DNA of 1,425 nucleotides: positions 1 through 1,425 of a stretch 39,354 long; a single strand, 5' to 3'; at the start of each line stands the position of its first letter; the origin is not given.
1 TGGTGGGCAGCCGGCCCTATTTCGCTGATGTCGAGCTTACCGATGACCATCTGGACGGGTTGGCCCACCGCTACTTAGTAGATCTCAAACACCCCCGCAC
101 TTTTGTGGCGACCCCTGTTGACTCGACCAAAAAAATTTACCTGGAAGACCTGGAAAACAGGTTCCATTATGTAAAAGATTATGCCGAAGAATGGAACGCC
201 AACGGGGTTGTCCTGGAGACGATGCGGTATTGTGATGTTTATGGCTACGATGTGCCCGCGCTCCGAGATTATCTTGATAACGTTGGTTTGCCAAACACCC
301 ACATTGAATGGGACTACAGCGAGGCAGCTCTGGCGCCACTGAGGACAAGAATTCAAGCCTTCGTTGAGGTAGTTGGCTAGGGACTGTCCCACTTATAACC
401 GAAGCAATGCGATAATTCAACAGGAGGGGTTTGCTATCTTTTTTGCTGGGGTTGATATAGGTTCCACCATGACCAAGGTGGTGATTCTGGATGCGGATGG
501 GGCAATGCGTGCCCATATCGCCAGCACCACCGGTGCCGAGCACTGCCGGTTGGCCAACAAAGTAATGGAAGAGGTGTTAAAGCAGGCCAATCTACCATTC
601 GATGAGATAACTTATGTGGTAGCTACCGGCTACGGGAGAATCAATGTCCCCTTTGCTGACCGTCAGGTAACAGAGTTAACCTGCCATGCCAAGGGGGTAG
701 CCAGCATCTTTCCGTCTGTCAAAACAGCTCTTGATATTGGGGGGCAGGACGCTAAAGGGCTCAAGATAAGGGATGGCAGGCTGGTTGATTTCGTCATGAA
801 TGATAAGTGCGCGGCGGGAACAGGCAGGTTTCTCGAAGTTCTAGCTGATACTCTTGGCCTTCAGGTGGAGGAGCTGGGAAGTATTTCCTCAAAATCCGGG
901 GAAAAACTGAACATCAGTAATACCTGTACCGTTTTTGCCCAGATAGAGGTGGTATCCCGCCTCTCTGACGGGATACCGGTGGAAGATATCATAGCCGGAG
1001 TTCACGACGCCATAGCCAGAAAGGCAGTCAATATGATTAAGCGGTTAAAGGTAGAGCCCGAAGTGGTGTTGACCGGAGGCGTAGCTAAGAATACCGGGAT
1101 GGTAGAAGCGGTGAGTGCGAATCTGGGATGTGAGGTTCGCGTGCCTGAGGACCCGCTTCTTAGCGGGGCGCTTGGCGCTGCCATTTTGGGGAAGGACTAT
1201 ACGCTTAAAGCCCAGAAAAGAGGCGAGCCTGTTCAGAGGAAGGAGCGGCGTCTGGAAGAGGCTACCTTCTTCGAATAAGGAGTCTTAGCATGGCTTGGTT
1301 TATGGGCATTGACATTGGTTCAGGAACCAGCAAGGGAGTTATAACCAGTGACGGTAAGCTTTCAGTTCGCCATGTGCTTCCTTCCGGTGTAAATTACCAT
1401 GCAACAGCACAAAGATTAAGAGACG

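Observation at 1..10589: One locus joins an ATP-driven Bcr/Hgd-type radical enzyme to a B12-dependent acyl-CoA mutase: candidate undescribed anaerobic acid-degradation pathway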

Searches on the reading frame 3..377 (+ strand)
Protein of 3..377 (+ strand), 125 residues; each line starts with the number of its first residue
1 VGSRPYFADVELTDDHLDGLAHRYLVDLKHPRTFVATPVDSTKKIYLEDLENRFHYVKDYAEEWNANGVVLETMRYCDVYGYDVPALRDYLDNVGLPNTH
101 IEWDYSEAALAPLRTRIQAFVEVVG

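Call 7: search_protein_families(library=pfam, proteins=[window:3-377:+])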
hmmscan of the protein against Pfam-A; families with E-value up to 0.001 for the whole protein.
window:3-377:+ (125 aa): 1 family
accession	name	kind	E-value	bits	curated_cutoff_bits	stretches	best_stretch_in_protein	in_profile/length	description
PF06050.19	HGD-D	-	2.2e-20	73.9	28.4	1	2-123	232-341/342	2-hydroxyglutaryl-CoA dehydratase, D-component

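Call 10: search_protein_families(library=ncbifam, proteins=[window:3-377:+])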
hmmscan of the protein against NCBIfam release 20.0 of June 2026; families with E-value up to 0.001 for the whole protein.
window:3-377:+ (125 aa): 4 families
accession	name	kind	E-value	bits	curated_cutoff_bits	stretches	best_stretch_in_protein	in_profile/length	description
NF040772.1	double_cubane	equivalog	1.2e-13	50.9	350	1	51-123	299-371/372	double-cubane-cluster-containing anaerobic reductase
NF052456.1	HyiscapDhHadC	equivalog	1.7e-10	40.4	700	1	54-123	302-371/372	(R)-2-hydroxyisocaproyl-CoA dehydratase subunit beta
TIGR03190.1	benz_CoA_bzdN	equivalog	1.1e-09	37.5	453.8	1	49-123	297-370/377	benzoyl-CoA reductase, bzd-type, subunit N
TIGR02263.1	benz_CoA_red_C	equivalog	0.00038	19.5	421.15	1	40-122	296-378/380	benzoyl-CoA reductase subunit C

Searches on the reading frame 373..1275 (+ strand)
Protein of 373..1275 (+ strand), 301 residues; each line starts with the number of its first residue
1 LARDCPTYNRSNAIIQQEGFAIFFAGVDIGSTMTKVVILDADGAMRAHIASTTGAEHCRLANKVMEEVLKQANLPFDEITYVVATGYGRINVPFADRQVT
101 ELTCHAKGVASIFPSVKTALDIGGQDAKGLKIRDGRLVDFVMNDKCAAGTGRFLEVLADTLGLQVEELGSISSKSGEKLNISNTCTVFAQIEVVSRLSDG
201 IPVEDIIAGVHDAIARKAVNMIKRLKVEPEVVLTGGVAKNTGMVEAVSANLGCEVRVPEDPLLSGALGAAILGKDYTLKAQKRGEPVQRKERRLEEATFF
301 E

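Call 7: search_protein_families(library=pfam, proteins=[window:373-1275:+])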
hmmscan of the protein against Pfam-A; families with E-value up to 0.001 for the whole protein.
window:373-1275:+ (301 aa): 4 families
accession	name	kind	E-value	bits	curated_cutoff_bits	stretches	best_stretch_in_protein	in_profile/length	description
PF01869.26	BcrAD_BadFG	-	2.2e-62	211.5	31.5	1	26-273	2-271/271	BadF/BadG/BcrA/BcrD ATPase family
PF00814.31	TsaD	-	6.5e-06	26.5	24.8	0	173-263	178-255/264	tRNA N6-adenosine threonylcarbamoyltransferase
PF22521.2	HypF_C_2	-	2.8e-05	24.5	27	1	184-251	149-217/241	Carbamoyltransferase, Kae1-like Domain, second subdomain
PF02782.22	FGGY_C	-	6.9e-05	23.1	27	1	222-273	139-194/198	FGGY family of carbohydrate kinases, C-terminal domain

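Call 10: search_protein_families(library=ncbifam, proteins=[window:373-1275:+])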
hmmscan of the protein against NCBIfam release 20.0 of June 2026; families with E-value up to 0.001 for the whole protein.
window:373-1275:+ (301 aa): 9 families
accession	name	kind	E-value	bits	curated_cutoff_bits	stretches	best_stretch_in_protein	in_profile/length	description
TIGR00241.1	CoA_E_activ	domain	2.7e-81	272.7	125.4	1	25-272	3-248/248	acyl-CoA dehydratase activase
TIGR03192.1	benz_CoA_bzdQ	equivalog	1.4e-50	172.5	380.2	1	22-278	32-289/293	benzoyl-CoA reductase, bzd-type, subunit Q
TIGR02259.1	benz_CoA_red_A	equivalog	6.9e-49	166.8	578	1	78-270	229-429/432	benzoyl-CoA reductase subunit A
TIGR03286.1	methan_mark_15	hypoth_equivalog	1.6e-36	126.2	455.75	1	16-275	141-403/404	methanogenesis marker 15 protein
TIGR02261.1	benz_CoA_red_D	equivalog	5.5e-34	117.5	312.85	1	25-273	4-262/262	benzoyl-CoA reductase subunit D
NF009842.0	PRK13317.1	equivalog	6.2e-07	29.1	234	0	169-274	163-273/277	type II pantothenate kinase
NF011660.0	PRK15080.1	equivalog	4.9e-05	22.7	182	0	205-273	206-273/277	ethanolamine utilization protein EutJ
TIGR03723.1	T6A_TsaD_YgjD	equivalog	0.00028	20.1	296.1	0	208-258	241-293/314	tRNA (adenosine(37)-N6)-threonylcarbamoyltransferase complex transferase subunit TsaD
NF053533.1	salactin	equivalog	0.00031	20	400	0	203-272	257-331/335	actin-like salactin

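Call 83: search_solved_structures(query=window:469-1275:+, max_evalue=1e-10)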
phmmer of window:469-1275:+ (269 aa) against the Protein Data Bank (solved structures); distinct sequences matched with E-value up to 1e-10: 5.
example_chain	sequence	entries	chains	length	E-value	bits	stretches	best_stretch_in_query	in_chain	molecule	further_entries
4eht_A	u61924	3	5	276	7.5e-69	235.2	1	29-251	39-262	Activator of 2-hydroxyisocaproyl-CoA dehydratase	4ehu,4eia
9gai_D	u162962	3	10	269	5.1e-67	229.2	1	2-243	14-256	3-methylbenzoyl-CoA reductase alpha subunit MbdQ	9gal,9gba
1hux_A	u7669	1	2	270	4.3e-57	196.7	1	31-241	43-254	ACTIVATOR OF (R)-2-HYDROXYGLUTARYL-COA DEHYDRATASE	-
9gai_C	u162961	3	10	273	1.4e-46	162.3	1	3-244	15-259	3-methylbenzoyl-CoA reductase delta subunit MbdP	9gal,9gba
7yyl_E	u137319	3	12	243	1.9e-39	138.9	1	45-243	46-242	Putative CoA-substrate-specific enzyme activase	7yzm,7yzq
